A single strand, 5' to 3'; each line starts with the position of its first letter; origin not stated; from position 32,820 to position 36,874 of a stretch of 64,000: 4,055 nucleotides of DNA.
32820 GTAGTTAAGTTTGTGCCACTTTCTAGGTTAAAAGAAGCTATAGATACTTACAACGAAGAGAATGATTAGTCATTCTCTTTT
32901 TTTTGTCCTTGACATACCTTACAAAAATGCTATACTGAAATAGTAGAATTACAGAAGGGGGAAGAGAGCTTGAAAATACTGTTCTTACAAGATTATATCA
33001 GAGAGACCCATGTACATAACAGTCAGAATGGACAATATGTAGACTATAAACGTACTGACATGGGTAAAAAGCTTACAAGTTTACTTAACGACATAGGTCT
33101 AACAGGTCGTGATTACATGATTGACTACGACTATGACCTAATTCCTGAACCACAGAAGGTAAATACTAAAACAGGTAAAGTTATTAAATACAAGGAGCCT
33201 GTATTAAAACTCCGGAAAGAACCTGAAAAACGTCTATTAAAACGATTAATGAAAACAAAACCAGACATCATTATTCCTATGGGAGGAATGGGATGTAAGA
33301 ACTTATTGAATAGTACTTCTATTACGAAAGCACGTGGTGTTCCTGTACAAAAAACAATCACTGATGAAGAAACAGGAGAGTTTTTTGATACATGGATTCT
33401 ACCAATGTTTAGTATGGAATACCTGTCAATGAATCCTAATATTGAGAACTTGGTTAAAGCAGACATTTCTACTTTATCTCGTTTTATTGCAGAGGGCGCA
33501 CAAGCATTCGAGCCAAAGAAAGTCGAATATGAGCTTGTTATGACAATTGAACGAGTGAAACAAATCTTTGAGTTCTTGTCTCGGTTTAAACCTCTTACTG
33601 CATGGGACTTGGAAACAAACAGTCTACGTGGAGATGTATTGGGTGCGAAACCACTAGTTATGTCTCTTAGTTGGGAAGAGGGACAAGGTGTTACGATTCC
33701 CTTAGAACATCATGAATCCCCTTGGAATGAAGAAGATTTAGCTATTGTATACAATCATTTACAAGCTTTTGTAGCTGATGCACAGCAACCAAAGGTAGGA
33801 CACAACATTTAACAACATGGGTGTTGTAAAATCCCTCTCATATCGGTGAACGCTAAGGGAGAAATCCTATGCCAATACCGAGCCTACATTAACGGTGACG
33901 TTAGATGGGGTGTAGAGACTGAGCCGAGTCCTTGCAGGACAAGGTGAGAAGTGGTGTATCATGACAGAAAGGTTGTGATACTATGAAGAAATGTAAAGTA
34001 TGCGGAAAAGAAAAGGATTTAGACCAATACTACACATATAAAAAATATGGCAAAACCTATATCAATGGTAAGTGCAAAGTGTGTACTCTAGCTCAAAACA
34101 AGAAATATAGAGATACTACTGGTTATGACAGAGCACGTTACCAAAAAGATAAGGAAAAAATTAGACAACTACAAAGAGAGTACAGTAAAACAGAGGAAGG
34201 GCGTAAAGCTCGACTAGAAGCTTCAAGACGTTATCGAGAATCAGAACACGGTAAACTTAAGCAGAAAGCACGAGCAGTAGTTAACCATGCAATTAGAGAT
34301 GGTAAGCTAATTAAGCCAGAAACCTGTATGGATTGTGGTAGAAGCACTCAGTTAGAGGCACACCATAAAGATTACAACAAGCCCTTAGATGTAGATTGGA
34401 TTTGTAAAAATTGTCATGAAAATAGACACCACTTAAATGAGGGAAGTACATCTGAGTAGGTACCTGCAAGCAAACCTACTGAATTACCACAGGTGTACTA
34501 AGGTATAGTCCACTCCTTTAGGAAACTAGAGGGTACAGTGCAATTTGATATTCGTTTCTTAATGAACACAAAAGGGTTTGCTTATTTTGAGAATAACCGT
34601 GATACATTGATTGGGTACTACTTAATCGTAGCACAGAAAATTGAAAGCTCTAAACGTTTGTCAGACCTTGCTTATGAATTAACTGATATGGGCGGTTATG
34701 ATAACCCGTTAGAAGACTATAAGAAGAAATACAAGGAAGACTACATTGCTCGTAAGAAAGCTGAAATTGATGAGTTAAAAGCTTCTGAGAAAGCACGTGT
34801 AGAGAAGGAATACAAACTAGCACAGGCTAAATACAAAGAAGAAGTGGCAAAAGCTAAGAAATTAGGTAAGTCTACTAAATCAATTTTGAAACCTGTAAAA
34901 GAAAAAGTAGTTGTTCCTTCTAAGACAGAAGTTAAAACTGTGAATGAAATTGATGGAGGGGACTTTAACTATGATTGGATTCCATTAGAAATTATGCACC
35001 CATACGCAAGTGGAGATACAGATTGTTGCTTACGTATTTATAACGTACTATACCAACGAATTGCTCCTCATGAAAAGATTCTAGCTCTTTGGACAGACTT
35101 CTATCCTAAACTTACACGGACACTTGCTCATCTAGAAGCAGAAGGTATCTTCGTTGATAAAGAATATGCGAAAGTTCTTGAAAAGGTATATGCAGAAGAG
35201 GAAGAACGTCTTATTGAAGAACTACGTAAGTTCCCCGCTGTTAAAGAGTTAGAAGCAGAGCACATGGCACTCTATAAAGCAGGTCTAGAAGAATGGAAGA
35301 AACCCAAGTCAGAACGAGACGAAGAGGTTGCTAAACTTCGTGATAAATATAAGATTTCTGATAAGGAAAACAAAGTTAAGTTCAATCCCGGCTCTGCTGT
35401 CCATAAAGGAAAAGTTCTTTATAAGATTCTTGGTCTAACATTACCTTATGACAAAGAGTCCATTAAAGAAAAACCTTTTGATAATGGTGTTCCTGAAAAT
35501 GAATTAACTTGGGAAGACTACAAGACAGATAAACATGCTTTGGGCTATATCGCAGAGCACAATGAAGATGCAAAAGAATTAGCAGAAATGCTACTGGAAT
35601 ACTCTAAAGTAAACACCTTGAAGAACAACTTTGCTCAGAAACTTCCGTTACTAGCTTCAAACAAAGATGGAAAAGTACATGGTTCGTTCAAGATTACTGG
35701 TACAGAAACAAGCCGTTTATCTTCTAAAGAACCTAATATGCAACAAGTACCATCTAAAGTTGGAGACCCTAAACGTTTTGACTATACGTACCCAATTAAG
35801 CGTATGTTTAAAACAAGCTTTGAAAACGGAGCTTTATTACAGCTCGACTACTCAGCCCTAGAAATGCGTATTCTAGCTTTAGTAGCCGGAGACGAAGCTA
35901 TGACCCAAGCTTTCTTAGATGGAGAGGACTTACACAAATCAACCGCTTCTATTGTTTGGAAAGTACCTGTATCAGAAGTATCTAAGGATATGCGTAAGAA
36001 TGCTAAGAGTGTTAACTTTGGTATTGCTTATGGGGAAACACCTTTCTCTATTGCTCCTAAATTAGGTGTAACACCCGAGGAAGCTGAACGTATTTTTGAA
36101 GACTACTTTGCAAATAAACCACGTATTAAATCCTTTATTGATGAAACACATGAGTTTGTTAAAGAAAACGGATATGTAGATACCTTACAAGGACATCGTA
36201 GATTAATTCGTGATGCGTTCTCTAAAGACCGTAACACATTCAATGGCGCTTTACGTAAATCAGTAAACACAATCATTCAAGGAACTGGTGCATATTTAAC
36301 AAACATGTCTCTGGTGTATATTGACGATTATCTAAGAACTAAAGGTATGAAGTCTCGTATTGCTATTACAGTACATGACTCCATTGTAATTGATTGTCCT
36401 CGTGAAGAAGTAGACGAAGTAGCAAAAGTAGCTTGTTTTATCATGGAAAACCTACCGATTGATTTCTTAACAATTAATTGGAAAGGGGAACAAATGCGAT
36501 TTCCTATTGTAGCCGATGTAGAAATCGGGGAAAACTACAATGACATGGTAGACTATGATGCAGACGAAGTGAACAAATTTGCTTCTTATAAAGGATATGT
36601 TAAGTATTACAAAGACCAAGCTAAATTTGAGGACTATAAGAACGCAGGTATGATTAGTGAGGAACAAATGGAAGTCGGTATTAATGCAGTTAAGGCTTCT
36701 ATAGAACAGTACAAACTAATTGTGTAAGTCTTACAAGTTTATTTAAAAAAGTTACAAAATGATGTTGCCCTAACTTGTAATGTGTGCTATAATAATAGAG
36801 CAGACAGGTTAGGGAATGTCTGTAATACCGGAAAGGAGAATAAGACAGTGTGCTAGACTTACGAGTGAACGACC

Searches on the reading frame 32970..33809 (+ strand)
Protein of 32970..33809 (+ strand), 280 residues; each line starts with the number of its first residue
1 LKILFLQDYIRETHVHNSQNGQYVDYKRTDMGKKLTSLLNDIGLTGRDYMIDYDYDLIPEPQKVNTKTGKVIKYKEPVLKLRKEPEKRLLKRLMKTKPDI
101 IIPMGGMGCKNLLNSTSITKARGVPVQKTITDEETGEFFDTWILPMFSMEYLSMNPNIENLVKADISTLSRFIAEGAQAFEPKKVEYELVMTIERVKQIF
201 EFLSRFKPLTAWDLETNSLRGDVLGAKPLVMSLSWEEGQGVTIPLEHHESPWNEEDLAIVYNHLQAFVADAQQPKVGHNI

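Call 69: search_protein_families(library=pfam, proteins=[window:32970-33809:+], max_evalue=0.01)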
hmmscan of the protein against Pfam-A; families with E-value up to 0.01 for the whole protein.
window:32970-33809:+ (280 aa): 1 family
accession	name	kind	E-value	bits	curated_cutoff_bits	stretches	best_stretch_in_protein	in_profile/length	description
PF01612.26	DNA_pol_A_exo1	-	0.00055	20.2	23.6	1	187-280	1-84/173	3'-5' exonuclease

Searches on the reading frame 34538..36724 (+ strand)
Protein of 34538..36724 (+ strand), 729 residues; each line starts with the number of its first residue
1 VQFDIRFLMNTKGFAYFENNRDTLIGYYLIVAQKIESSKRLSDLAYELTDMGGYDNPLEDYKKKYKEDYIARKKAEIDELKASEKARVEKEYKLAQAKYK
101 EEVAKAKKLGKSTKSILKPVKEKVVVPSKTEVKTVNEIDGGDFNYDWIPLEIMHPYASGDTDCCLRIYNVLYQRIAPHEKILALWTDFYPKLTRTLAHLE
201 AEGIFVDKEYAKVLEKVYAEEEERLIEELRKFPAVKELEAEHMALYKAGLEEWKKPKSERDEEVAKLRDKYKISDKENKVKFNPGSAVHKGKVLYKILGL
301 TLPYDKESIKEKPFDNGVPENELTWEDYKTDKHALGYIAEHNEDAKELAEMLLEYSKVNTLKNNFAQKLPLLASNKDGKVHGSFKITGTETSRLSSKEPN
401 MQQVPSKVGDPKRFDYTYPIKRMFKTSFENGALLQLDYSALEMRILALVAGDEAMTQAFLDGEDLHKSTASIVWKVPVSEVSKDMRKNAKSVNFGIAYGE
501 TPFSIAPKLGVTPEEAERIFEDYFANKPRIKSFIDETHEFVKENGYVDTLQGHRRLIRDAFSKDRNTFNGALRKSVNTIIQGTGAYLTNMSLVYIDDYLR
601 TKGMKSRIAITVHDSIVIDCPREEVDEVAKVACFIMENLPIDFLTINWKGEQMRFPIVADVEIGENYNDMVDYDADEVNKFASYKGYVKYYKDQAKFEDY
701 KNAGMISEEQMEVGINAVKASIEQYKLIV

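Call 69: search_protein_families(library=pfam, proteins=[window:34538-36724:+], max_evalue=0.01)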
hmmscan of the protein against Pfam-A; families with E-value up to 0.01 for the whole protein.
window:34538-36724:+ (729 aa): 1 family
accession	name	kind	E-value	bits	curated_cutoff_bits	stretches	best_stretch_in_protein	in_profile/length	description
PF00476.26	DNA_pol_A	-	1.1e-89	301.5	34.3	1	280-668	28-380/381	DNA polymerase family A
